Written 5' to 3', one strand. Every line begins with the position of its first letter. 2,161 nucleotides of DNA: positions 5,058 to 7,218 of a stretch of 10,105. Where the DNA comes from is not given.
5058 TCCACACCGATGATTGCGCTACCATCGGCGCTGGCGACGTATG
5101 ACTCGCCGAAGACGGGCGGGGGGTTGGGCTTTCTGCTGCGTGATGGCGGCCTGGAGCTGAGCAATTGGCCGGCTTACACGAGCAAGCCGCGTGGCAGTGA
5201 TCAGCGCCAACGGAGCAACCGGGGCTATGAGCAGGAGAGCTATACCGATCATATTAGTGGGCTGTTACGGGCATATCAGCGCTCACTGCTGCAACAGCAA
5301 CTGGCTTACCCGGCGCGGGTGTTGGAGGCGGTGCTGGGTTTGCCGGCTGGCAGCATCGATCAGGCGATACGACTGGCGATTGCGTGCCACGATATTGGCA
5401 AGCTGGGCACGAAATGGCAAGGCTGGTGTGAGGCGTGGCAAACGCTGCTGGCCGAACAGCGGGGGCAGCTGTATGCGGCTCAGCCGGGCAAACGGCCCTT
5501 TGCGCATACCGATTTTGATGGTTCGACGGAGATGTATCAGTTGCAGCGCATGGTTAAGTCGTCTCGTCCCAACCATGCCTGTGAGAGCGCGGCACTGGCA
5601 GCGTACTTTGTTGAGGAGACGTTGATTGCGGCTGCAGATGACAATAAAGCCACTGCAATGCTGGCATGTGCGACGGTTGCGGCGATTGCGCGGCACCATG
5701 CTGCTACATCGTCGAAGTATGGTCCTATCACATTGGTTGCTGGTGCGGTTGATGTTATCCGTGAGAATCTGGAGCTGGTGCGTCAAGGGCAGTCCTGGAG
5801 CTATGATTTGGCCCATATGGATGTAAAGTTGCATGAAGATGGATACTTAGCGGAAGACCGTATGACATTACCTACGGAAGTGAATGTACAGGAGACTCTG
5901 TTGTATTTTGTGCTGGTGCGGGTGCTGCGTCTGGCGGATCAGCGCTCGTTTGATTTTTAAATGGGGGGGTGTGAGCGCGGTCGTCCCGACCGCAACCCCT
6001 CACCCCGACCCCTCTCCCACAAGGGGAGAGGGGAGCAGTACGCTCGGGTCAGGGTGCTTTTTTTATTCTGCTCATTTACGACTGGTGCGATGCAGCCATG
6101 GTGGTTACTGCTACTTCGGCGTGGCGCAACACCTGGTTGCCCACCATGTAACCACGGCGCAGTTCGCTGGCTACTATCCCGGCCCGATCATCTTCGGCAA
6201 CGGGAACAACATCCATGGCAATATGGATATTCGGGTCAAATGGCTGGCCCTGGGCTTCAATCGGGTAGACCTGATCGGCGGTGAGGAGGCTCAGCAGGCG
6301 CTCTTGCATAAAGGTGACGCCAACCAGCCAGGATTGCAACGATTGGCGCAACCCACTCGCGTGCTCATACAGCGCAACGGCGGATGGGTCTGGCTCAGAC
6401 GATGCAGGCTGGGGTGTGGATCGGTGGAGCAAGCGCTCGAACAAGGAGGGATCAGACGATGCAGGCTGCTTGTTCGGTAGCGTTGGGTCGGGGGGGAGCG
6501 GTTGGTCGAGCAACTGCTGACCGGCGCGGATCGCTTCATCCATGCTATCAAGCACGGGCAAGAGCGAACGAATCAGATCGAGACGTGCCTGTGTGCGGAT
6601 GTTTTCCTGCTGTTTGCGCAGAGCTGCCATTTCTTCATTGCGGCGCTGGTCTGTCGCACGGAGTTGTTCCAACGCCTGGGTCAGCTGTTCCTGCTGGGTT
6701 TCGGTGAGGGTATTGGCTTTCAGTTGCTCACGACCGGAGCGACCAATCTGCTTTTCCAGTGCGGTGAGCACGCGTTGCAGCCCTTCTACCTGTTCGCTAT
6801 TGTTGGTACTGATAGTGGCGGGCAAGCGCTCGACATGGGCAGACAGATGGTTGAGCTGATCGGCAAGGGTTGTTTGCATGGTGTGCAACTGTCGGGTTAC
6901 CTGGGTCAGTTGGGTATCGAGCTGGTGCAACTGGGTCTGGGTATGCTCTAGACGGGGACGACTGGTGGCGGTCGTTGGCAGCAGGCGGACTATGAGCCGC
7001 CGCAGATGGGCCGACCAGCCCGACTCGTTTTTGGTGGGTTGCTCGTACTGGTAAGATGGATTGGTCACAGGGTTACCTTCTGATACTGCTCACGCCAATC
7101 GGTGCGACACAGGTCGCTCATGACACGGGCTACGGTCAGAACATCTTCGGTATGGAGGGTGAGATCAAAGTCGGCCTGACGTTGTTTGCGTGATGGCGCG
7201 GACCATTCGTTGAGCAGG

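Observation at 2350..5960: Stand-alone WYL-regulator + Cas3-like helicase/HD-nuclease two-gene module with no Cascade, adaptation genes or CRISPR array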

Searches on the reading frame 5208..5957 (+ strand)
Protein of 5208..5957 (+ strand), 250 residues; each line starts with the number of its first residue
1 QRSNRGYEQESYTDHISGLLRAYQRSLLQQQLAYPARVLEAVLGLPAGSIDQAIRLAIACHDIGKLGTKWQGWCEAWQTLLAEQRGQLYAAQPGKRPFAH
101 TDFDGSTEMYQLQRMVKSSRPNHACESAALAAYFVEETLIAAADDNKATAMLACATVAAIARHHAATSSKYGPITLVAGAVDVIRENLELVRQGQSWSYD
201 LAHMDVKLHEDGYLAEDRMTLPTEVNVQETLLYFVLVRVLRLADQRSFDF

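Call 68: search_solved_structures(query=A4, max_evalue=1, show_alignments=2)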
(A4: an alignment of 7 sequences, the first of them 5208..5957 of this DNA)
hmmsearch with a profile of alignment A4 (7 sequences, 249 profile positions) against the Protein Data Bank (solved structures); distinct sequences matched with E-value up to 1: 2.
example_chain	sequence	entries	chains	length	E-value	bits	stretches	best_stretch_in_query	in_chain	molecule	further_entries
3s4l_A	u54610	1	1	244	0.084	15.5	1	3-78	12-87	CAS3 Metal dependent phosphohydrolase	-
3a8n_A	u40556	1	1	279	0.44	13.1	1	115-187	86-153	T-lymphoma invasion and metastasis-inducing protein 1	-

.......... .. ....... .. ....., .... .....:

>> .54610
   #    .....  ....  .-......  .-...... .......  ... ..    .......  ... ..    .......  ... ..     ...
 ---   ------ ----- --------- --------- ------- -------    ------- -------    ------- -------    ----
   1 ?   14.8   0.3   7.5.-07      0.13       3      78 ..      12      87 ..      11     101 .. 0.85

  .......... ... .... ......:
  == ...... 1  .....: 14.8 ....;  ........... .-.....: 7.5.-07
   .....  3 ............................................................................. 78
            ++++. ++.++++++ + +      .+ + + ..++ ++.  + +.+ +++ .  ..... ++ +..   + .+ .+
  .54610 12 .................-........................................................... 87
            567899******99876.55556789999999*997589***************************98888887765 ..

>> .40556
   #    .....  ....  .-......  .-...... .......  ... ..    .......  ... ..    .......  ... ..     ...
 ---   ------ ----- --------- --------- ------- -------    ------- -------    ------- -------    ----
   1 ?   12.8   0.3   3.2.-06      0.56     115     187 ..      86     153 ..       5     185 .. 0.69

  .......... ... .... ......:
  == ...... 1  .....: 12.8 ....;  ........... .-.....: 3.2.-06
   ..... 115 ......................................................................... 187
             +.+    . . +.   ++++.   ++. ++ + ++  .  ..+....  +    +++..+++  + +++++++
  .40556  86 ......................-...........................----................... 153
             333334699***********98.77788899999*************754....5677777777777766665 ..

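Call 69: search_protein_families(library=pfam, alignment_id=A4, max_evalue=0.01)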
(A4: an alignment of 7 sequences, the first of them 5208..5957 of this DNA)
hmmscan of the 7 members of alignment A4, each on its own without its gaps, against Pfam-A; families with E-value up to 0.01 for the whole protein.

A. member 1, window:5208-5957:+ (250 aa): 1 family
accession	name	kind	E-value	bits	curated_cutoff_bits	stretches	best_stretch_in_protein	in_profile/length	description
PF18019.7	Cas3_HD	-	2e-05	25.1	23.1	1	26-168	28-133/207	Cas3, HD domain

B. families by the number of members that match (of 7 scanned): 1 family
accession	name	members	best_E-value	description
PF18019.7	Cas3_HD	7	4.3e-07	Cas3, HD domain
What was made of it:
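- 3408..5960 (+): Cas3: SF2 DEAH-type helicase (residues about 1-470) with a C-terminal HD nuclease domain (about 600-850). Its start lies 2 nt after the WYL stop, so translational coupling is likely. Cas3_HD 25.1 bits above cut-off 23.1 on the C-terminal segment (call 69).
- On Cas3 (type I signature helicase-nuclease): Cas3_HD scores 25.1 bits against a cut-off of 23.1 on residues 601-850, and 7 of 7 orthologues hit the model (call 69).
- Checked: The C-terminal 250 aa alone scores 25.1, and all 7 orthologous segments hit Cas3_HD (call 69).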

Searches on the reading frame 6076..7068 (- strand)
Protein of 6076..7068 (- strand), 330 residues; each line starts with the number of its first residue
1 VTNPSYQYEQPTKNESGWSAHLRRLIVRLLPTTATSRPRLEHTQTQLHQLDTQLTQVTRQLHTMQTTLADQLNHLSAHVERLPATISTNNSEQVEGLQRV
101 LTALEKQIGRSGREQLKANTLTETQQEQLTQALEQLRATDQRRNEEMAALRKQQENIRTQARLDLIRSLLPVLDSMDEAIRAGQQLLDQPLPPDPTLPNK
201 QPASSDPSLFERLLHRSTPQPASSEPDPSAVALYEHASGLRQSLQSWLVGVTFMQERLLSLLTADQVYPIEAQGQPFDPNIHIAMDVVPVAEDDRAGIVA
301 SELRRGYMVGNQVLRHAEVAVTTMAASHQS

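Call 3: search_protein_families(library=pfam, proteins=[window:6076-7068:-], max_evalue=0.01)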
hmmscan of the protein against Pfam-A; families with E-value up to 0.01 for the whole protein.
window:6076-7068:- (330 aa): 1 family
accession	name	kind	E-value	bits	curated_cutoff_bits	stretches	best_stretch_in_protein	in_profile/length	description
PF01025.24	GrpE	-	2.6e-22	79.7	25.8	2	241-322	84-164/165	GrpE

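Call 4: search_protein_families(library=ncbifam, proteins=[window:6076-7068:-], max_evalue=0.01)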
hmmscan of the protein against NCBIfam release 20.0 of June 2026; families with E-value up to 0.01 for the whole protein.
window:6076-7068:- (330 aa): 30 families (the best 25 are shown)
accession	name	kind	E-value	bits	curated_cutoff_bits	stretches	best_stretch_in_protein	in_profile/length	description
NF010741.0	PRK14143.1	equivalog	1.8e-13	50.5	184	1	266-325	170-228/258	nucleotide exchange factor GrpE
NF010755.0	PRK14158.1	equivalog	1.5e-12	47.4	200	1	241-325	112-196/198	nucleotide exchange factor GrpE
NF010738.0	PRK14140.1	equivalog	3.7e-12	46.4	137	1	242-322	111-190/191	nucleotide exchange factor GrpE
NF010759.0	PRK14162.1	equivalog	6.7e-12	45.5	176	1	249-321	120-192/194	nucleotide exchange factor GrpE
NF010737.0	PRK14139.1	equivalog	3.1e-10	40.3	164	1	242-322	107-185/188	nucleotide exchange factor GrpE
NF010761.0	PRK14164.1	equivalog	4.1e-10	40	167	1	254-322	150-215/220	nucleotide exchange factor GrpE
NF010746.0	PRK14148.1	equivalog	5e-10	39.5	212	1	251-321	123-192/195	nucleotide exchange factor GrpE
NF010739.0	PRK14141.1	equivalog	6.9e-10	38.9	192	1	243-323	114-193/211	nucleotide exchange factor GrpE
NF010757.0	PRK14160.1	equivalog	9.2e-10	38.2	184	2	268-322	158-210/211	nucleotide exchange factor GrpE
NF010750.0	PRK14153.1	equivalog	3.3e-09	36.6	194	1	245-326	110-190/194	nucleotide exchange factor GrpE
NF010740.0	PRK14142.1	equivalog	1.2e-08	34.8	233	1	256-323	121-188/235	nucleotide exchange factor GrpE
NF010756.0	PRK14159.1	equivalog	4.1e-08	33.4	171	1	259-322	114-175/176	nucleotide exchange factor GrpE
NF010748.0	PRK14150.1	equivalog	7.4e-08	32.1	152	1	240-323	114-196/198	nucleotide exchange factor GrpE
NF010747.0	PRK14149.1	equivalog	1.1e-07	31.6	176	1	246-322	114-188/191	nucleotide exchange factor GrpE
NF010753.0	PRK14156.1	equivalog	1.2e-07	31.8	172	1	250-322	109-179/180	nucleotide exchange factor GrpE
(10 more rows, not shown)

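Call 42: find_homologous_proteins(query=window:6076-7068:-, max_evalue=1e-10)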
Query window:6076-7068:- (330 aa): 37 proteins with E <= 1e-10 among 5478 candidates.
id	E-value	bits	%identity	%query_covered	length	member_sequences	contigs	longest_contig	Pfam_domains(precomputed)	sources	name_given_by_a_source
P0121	5.6e-206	700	100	100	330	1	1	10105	PF01025.25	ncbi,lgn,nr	ncbi:MAG: nucleotide exchange factor GrpE [Chloroflexaceae bacterium]|nr:nucleotide exchange factor 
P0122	6.7e-57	211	43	98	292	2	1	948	PF01025.25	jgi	jgi:molecular chaperone GrpE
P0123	9.6e-57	211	50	71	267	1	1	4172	PF01025.25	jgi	jgi:molecular chaperone GrpE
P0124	5.0e-56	208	49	70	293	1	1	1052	PF01025.25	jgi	jgi:molecular chaperone GrpE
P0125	5.6e-56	208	48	77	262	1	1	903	PF01025.25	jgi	jgi:molecular chaperone GrpE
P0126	4.6e-55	205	44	84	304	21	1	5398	PF01025.25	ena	-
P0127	4.8e-54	202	47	76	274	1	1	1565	PF01025.25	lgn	-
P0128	7.8e-54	201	48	67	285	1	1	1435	PF01025.25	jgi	jgi:molecular chaperone GrpE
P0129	1.0e-53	201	49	67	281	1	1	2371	PF01025.25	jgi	jgi:molecular chaperone GrpE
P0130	1.3e-53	200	45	80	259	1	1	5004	PF01025.25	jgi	jgi:molecular chaperone GrpE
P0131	3.5e-53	199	48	67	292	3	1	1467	PF01025.25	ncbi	-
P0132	4.6e-53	199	48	72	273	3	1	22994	PF01025.25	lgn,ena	-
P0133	9.0e-53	198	49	67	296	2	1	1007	PF01025.25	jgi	jgi:molecular chaperone GrpE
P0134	1.6e-52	197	47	67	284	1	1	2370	PF01025.25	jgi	jgi:molecular chaperone GrpE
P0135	2.5e-52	196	49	72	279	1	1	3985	PF01025.25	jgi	jgi:molecular chaperone GrpE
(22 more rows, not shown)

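Call 43: find_encoding_contigs(protein=P0121, flank=10000, max_places=6)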
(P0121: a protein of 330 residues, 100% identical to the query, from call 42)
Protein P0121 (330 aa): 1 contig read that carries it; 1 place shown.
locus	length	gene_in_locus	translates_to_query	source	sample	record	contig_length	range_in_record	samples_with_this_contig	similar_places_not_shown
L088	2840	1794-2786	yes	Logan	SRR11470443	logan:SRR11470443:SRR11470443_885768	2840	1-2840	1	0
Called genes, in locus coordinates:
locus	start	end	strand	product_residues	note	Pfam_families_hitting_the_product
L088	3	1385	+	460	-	?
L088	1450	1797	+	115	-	PF00226:DnaJ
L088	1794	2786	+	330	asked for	PF01025:GrpE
